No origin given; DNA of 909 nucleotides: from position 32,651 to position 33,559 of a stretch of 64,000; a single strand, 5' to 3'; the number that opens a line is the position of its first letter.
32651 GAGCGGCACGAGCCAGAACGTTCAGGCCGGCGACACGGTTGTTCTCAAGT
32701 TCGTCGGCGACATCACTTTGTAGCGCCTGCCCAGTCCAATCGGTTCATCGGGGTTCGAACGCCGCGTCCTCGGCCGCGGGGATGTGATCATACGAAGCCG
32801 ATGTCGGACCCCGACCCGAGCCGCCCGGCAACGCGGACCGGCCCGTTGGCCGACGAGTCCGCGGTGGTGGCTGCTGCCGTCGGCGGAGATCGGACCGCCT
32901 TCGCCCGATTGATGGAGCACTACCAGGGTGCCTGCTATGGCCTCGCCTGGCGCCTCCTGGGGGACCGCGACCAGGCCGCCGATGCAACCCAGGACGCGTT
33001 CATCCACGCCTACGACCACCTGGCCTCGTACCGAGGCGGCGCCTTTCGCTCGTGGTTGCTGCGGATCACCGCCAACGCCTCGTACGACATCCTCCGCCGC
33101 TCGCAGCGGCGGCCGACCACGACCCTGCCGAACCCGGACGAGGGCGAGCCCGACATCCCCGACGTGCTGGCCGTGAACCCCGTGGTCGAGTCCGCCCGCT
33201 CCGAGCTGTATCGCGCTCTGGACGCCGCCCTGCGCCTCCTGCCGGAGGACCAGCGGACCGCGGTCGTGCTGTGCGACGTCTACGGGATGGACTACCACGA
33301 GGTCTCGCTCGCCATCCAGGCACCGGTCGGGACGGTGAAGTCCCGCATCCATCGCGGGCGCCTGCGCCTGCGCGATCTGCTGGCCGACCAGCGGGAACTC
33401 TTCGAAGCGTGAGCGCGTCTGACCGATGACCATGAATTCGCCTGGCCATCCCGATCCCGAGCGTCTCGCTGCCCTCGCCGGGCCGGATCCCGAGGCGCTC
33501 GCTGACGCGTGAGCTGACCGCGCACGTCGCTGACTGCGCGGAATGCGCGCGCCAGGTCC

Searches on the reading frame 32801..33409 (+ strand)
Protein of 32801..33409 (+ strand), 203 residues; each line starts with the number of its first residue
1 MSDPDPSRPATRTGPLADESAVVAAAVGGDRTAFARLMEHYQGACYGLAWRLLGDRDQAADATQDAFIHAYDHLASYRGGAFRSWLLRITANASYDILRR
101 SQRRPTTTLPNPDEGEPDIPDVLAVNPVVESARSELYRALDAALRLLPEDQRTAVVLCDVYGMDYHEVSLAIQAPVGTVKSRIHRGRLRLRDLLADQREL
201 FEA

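Call 8: search_protein_families(library=pfam, proteins=[window:32801-33409:+], max_evalue=0.01)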
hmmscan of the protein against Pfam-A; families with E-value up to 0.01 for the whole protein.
window:32801-33409:+ (203 aa): 4 families
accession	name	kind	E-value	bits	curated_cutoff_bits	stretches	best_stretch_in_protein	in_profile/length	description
PF04542.20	Sigma70_r2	-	3.3e-15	56.1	24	1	37-104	1-71/71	Sigma-70 region 2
PF08281.18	Sigma70_r4_2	-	8.5e-15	54.6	25.7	1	138-190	2-54/54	Sigma-70, region 4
PF04545.22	Sigma70_r4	-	2.7e-07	30.5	24.1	1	143-191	1-49/50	Sigma-70, region 4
PF12645.13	HTH_16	-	0.0096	16.5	22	0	21-57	2-38/65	Helix-turn-helix domain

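Call 9: find_related_loci(query=window:32801-33409:+, collection=genome_contigs, flank=10000)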
Query window:32801-33409:+ (203 aa) in genome_contigs; peptide patterns used: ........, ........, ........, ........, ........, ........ (x = any residue, [..] = any of these).
262 stretches matched a pattern; 148 encode a relative of the query (tblastn E <= 1e-3); the best 80 are kept; 80 distinct loci.
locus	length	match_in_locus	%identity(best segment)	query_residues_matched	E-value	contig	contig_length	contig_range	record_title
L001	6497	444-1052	89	1-203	2e-112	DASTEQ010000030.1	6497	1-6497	MAG TPA_asm: Candidatus Limnocylindria bacterium isolate SMAG_U851 k141_836861, whole genome shotgun sequence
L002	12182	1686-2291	89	1-202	6e-112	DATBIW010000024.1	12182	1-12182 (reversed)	MAG TPA_asm: Candidatus Limnocylindria bacterium isolate SMAG_U3904 k141_3956259, whole genome shotgun sequence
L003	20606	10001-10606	90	1-202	8e-112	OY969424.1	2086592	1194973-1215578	MAG: uncultured Chloroflexia bacterium isolate MFD06229.bin.c.1 genome assembly, chromosome: 1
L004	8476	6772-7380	88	1-203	1e-111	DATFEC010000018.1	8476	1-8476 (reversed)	MAG TPA_asm: Candidatus Limnocylindria bacterium isolate SMAG_U8597 k141_1170936, whole genome shotgun sequence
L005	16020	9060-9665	88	1-202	7e-111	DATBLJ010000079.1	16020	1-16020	MAG TPA_asm: Candidatus Limnocylindria bacterium isolate SMAG_U3969 k141_113255, whole genome shotgun sequence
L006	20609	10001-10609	86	1-203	5e-108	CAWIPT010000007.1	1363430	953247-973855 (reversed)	MAG: uncultured Chloroflexia bacterium isolate MFD05454.bin.2.164 genome assembly, contig: contig_4439, whole genome sho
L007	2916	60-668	90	1-203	6e-110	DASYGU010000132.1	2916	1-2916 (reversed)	MAG TPA_asm: Candidatus Limnocylindria bacterium isolate SMAG_U4222 k141_1617219, whole genome shotgun sequence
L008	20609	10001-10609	87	1-203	3e-106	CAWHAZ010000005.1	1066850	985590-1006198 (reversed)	MAG: uncultured Chloroflexia bacterium isolate MFD00962.bin.1.263 genome assembly, contig: contig_27454, whole genome sh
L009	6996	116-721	86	1-202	9e-101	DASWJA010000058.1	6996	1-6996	MAG TPA_asm: Candidatus Limnocylindria bacterium isolate SMAG_U2883 k141_2258606, whole genome shotgun sequence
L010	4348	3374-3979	77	1-202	1e-100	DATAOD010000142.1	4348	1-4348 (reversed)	MAG TPA_asm: Candidatus Limnocylindria bacterium isolate SMAG_U7036 k141_900652, whole genome shotgun sequence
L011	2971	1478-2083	75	1-202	1e-102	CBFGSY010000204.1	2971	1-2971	MAG TPA_asm: uncultured bacterium isolate SRR28857630_metabat2_48 genome assembly, contig: ERZ27320642.27480, whole geno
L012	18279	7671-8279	75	1-203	6e-100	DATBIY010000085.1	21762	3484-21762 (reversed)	MAG TPA_asm: Candidatus Limnocylindria bacterium isolate SMAG_U3906 k141_4295140, whole genome shotgun sequence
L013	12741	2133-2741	84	1-203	1e-99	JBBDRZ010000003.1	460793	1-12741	MAG: Chloroflexota bacterium isolate LejiaC_69_380 Lejia_C_14_length_460793_cov_229, whole genome shotgun sequence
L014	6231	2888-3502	75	1-202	1e-99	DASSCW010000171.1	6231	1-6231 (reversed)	MAG TPA_asm: Candidatus Limnocylindria bacterium isolate SMAG_U932 k141_1364357, whole genome shotgun sequence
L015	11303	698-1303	75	1-202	1e-99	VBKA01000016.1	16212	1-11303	MAG: Chloroflexi bacterium isolate CF_170 14_1009_16_30cm_scaffold_13665, whole genome shotgun sequence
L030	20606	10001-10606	72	1-202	5e-95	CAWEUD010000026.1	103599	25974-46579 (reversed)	MAG: uncultured Chloroflexia bacterium isolate MFD05684.bin.3.306 genome assembly, contig: contig_62106, whole genome sh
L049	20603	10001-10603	70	1-201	7e-91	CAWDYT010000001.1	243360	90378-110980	MAG: uncultured Chloroflexia bacterium isolate MFD05747.bin.2.202 genome assembly, contig: contig_15904, whole genome sh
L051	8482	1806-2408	75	1-201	2e-90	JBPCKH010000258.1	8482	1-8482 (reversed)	MAG: Candidatus Limnocylindria bacterium isolate TH_ant_mag_47 S1Ck127_3435865_flag_1_multi_5.0000_len_8482, whole genom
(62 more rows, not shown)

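Call 44: search_protein_families(library=pfam, proteins=[L030:8618-9742:-, L030:8163-8618:-, L030:7137-8051:+, L030:5523-6185:-, L049:8201-8785:+, L049:8940-9500:+, L049:7492-7944:+], max_evalue=0.01)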
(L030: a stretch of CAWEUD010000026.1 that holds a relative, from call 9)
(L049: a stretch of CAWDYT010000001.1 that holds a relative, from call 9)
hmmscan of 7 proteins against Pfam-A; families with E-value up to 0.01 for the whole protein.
L030:8618-9742:- (375 aa): 3 families
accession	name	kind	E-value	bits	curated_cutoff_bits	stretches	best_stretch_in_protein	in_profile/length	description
PF00589.27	Phage_integrase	-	6.6e-26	91.6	27.1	1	193-357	28-170/172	Phage integrase family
PF02899.23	Phage_int_SAM_1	-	0.00069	20.3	22.3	1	81-141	13-75/83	Phage integrase, N-terminal SAM-like domain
PF14659.12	Phage_int_SAM_3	-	0.0073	16.9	22.6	0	69-118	4-54/58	Phage integrase, N-terminal SAM-like domain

L030:8163-8618:- (152 aa): 0 families

L030:7137-8051:+ (305 aa): 1 family
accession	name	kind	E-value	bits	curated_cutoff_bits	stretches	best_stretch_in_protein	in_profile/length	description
PF08239.17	SH3_3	-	0.0031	18.1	27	1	84-125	1-38/54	Bacterial SH3 domain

L030:5523-6185:- (221 aa): 1 family
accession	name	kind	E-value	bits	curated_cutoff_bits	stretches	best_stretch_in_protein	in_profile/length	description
PF04167.18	DUF402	-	5.1e-16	59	23.9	1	110-174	2-68/68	Protein of unknown function (DUF402)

L049:8201-8785:+ (195 aa): 0 families

L049:8940-9500:+ (187 aa): 0 families

L049:7492-7944:+ (151 aa): 2 families
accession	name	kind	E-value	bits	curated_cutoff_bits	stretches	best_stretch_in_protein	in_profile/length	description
PF18900.5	DUF5656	-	0.0021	17.9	23.3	1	59-125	100-162/242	Protein of unknown function (DUF5656)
PF25587.1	Rv2743c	-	0.0098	16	27.7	0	60-141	25-100/237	Rv2743c family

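Call 46: find_related_loci(query=L030:8618-9742:-, collection=genome_contigs, flank=6000)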
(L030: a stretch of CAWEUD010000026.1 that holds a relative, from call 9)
Query L030:8618-9742:- (375 aa) in genome_contigs; peptide patterns used: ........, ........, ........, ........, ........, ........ (x = any residue, [..] = any of these).
313 stretches matched a pattern; 115 encode a relative of the query (tblastn E <= 1e-3); the best 80 are kept; 80 distinct loci.
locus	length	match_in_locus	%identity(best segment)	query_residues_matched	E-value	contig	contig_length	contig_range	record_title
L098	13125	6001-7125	100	1-375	0e+0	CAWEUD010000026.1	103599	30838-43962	MAG: uncultured Chloroflexia bacterium isolate MFD05684.bin.3.306 genome assembly, contig: contig_62106, whole genome sh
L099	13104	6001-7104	67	6-369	9e-139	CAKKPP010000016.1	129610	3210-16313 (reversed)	Chloroflexi bacterium isolate Hainich-H41-bin260-1 genome assembly, contig: H41-bin260_1_Hain_H41_02um_R3_57_length_1296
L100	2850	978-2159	55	1-372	5e-114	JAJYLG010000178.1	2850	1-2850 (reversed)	MAG: Chloroflexi bacterium isolate DBS2-1.bin66 NODE_79373_length_2850_cov_2.326111, whole genome shotgun sequence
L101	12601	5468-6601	54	1-375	3e-105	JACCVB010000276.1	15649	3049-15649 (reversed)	MAG: Chloroflexota bacterium isolate MGR_bin115 SD2897-2912_k127_5768195, whole genome shotgun sequence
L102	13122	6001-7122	54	1-371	1e-104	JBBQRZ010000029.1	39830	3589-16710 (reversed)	MAG: Candidatus Limnocylindrales bacterium isolate Co_metawrap_1718 Cmw_1718_k141_15960244_length_39830_cov_10.9094, who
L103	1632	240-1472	50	8-371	5e-104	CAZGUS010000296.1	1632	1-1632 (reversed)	MAG TPA_asm: uncultured Anaerolineaceae bacterium isolate binchicken_co50_320 genome assembly, contig: NODE_160557_lengt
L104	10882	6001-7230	50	8-371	1e-97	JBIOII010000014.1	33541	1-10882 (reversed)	MAG: Candidatus Limnocylindrales bacterium isolate GcC5-39 k141_1189212_length_33541_cov_39.3471, whole genome shotgun s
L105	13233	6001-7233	50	8-371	8e-97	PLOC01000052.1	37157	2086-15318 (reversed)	MAG: Chloroflexi bacterium isolate fen_1069 73.20120800_E1D.31_contig_867, whole genome shotgun sequence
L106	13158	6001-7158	56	1-372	4e-111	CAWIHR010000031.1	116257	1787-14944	MAG: uncultured Chloroflexia bacterium isolate MFD03726.bin.2.159 genome assembly, contig: contig_19980, whole genome sh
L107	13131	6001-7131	42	7-375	5e-81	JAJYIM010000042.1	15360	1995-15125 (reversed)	MAG: Actinomycetes bacterium isolate DBS2-1.bin122 NODE_7027_length_15360_cov_2.173111, whole genome shotgun sequence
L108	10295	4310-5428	43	7-371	2e-80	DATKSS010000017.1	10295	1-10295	MAG TPA_asm: Candidatus Dormiibacterota bacterium isolate SMAG_U14060 k141_1160777, whole genome shotgun sequence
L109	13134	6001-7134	43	7-373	1e-78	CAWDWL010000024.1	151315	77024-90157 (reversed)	MAG: uncultured proteobacterium isolate MFD05705.bin.1.215 genome assembly, contig: contig_46885, whole genome shotgun s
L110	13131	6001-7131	45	6-375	4e-78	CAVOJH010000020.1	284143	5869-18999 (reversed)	MAG: uncultured Actinomycetota bacterium isolate MFD10113.bin.1.138 genome assembly, contig: contig_8102, whole genome s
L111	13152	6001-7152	54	7-371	2e-100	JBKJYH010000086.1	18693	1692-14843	MAG: Candidatus Limnocylindria bacterium isolate swi_bin.200 k127_19512895, whole genome shotgun sequence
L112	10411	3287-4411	45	6-372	1e-75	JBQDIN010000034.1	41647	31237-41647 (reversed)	MAG: Propionibacteriaceae bacterium isolate AOP32_A1_surf _bin _7 AOP32_A1_surf.bin.7_34, whole genome shotgun sequence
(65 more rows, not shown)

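Call 79: search_protein_families(library=pfam, proteins=[L008:9306-9866:-, L005:8241-8921:-, L006:9427-9813:+, L006:7779-8684:+, L003:9484-9825:-, L004:6410-6598:+], max_evalue=0.01)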
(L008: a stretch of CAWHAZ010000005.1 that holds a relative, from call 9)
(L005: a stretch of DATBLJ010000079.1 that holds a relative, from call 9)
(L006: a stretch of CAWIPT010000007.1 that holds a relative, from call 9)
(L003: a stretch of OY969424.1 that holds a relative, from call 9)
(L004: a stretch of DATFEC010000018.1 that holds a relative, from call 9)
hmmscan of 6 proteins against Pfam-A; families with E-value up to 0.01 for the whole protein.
L008:9306-9866:- (187 aa): 1 family
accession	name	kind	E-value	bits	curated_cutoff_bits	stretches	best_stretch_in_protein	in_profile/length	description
PF02627.25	CMD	-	6e-10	39.4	23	1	47-92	1-46/84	Carboxymuconolactone decarboxylase family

L005:8241-8921:- (227 aa): 1 family
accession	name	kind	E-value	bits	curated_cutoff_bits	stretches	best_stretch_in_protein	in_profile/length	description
PF10851.13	DUF2652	-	1.1e-17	64.6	22.1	1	55-169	3-114/118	Protein of unknown function (DUF2652)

L006:9427-9813:+ (129 aa): 5 families
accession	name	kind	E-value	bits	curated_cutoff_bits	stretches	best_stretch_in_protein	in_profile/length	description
PF12680.13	SnoaL_2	-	8e-22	78.2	27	1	11-114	2-100/102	SnoaL-like domain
PF07366.18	SnoaL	-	2.1e-11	44.1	28.4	1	15-114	9-111/126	SnoaL-like polyketide cyclase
PF14534.12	DUF4440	-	2.8e-06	28.2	25.2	1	11-112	6-104/107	Domain of unknown function (DUF4440)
PF13474.12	SnoaL_3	-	0.00013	22.7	22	1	8-110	3-106/121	SnoaL-like domain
PF13577.12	SnoaL_4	-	0.0098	16.3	24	0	10-91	13-92/126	SnoaL-like domain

L006:7779-8684:+ (302 aa): 1 family
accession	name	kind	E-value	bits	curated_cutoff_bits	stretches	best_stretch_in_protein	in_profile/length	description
PF14329.11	DUF4386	-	2e-17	64.3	27.6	1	78-297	2-210/210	Domain of unknown function (DUF4386)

L003:9484-9825:- (114 aa): 0 families

L004:6410-6598:+ (63 aa): 1 family
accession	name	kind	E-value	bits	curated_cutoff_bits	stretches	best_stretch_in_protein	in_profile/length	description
PF07332.16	Phage_holin_3_6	-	0.0067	16.9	28.4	1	9-62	44-101/116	Putative Actinobacterial Holin-X, holin superfamily III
